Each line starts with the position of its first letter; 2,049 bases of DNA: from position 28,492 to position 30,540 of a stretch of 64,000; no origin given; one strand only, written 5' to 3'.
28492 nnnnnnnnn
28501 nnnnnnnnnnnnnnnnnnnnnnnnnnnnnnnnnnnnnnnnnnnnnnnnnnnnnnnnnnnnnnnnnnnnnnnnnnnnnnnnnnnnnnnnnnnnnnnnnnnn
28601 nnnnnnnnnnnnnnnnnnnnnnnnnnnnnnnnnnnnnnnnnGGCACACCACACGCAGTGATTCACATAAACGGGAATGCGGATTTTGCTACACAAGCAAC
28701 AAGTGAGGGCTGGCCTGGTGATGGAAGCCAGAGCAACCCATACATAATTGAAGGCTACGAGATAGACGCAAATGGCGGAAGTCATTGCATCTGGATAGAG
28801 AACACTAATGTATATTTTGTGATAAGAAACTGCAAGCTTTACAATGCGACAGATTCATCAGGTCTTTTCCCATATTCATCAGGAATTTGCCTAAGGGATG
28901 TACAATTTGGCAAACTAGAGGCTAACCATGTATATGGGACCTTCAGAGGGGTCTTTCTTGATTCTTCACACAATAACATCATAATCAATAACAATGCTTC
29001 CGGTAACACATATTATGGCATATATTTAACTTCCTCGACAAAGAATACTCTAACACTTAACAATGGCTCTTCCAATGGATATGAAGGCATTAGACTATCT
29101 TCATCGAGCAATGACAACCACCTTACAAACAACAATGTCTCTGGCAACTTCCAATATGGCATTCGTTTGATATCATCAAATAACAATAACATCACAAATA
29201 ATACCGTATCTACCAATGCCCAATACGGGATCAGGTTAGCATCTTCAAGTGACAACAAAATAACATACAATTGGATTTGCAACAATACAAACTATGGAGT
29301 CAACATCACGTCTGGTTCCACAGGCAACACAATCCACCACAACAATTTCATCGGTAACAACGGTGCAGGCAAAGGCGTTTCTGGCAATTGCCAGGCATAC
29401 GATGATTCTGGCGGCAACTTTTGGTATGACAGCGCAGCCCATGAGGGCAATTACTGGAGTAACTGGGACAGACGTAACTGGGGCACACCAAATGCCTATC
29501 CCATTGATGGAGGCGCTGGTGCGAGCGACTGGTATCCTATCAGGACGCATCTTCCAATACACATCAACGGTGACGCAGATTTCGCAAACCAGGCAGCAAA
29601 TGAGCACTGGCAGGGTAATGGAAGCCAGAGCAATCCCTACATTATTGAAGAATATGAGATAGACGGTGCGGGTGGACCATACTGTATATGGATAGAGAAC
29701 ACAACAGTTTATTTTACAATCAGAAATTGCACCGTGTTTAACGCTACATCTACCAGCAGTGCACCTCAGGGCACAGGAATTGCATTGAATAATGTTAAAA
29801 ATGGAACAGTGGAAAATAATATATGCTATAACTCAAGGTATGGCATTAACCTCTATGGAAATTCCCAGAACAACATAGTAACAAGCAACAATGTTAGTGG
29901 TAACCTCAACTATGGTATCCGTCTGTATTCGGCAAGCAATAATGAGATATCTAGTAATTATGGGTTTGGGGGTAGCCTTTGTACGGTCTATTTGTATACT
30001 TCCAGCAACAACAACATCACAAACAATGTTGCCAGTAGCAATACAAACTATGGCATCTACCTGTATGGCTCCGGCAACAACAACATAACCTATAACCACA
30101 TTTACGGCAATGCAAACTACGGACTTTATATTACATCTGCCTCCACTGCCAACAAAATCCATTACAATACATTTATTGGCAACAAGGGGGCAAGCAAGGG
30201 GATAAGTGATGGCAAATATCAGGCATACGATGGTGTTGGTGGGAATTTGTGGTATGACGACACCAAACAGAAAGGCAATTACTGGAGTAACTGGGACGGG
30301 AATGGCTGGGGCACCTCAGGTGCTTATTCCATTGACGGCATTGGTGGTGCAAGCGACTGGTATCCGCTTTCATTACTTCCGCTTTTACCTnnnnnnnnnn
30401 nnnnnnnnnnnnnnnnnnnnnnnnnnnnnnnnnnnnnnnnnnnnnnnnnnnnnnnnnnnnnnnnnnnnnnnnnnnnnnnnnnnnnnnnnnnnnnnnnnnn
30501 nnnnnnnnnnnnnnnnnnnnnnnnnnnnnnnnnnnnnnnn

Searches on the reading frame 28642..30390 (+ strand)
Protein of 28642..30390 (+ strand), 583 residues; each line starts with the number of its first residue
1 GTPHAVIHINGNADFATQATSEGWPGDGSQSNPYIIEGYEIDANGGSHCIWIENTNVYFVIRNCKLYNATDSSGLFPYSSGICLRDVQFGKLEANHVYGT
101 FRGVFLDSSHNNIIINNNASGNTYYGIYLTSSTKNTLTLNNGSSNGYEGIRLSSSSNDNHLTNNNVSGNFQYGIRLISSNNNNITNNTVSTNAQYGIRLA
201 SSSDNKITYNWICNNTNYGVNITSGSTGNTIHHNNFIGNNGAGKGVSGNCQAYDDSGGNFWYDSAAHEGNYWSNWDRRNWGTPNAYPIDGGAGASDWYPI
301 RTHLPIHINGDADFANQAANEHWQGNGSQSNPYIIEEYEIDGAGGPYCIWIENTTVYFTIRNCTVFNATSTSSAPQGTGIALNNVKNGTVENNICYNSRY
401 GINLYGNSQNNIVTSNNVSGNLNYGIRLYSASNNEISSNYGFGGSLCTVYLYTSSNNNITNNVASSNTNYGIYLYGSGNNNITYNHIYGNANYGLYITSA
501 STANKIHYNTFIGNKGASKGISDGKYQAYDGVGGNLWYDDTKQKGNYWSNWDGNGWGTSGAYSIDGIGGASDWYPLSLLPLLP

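Call 56: predict_structure(alignment_id=A3)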
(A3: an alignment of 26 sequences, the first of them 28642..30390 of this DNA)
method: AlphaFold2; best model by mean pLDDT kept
length: 583 residues; sequences in the alignment: 26
mean_pLDDT: 92.2   pTM: 0.65
mean pLDDT of the five models: 92.2, 91.8, 89.2, 88.2, 84.4
residues with pLDDT >= 90: 439; 70-90: 126; 50-70: 13; < 50: 5
segments of 3 or more residues with pLDDT < 50: 579-583
pLDDT, mean of each block of 10 residues (from residue 1): 93 98 97 98 96 98 97 86 98 98 98 97 97 97 97 96 94 98 95 97 96 95 94 91 74 91 86 80 83 79 85 87 88 91 91 98 94 92 98 97 97 97 97 98 92 98 96 98 97 95 96 86 81 92 90 84 87 76 37
secondary structure, 60 per line:
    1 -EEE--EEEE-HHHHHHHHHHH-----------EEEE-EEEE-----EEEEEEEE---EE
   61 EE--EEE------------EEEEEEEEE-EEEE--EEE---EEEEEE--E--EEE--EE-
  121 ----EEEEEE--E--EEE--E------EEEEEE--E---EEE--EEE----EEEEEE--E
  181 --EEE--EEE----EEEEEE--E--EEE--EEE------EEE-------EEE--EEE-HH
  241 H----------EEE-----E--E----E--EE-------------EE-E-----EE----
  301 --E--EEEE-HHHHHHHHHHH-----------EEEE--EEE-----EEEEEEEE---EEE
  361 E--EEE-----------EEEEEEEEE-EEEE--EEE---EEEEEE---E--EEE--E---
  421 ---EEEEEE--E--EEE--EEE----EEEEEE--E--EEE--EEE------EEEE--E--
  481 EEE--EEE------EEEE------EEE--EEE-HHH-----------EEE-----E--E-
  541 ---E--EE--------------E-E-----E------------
elements in order: E2-4 E7-10 H12-22 E34-37 E39-42 E48-55 E59-62 E65-67 E80-88 E90-93 E96-98 E102-107 E113-115 E125-130 E136-138 E148-153 E160-162 E165-167 E172-177 E183-185 E188-190 E195-200 E206-208 E211-213 E220-222 E230-232 E235-237 E252-254 E306-309 H311-321 E333-336 E339-341 E347-354 E358-361 E364-366 E378-386 E388-391 E394-396 E400-405 E412-414 E424-429 E435-437 E440-442 E447-452 E458-460 E463-465 E472-475 E481-483 E486-488 E495-498 E505-507 E510-512 E528-530
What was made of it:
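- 29557..30369 (+): Module B2 (271 aa). Two-module model (call 56).
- The two-module model has pLDDT 92 but pTM only 0.65 (call 56).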
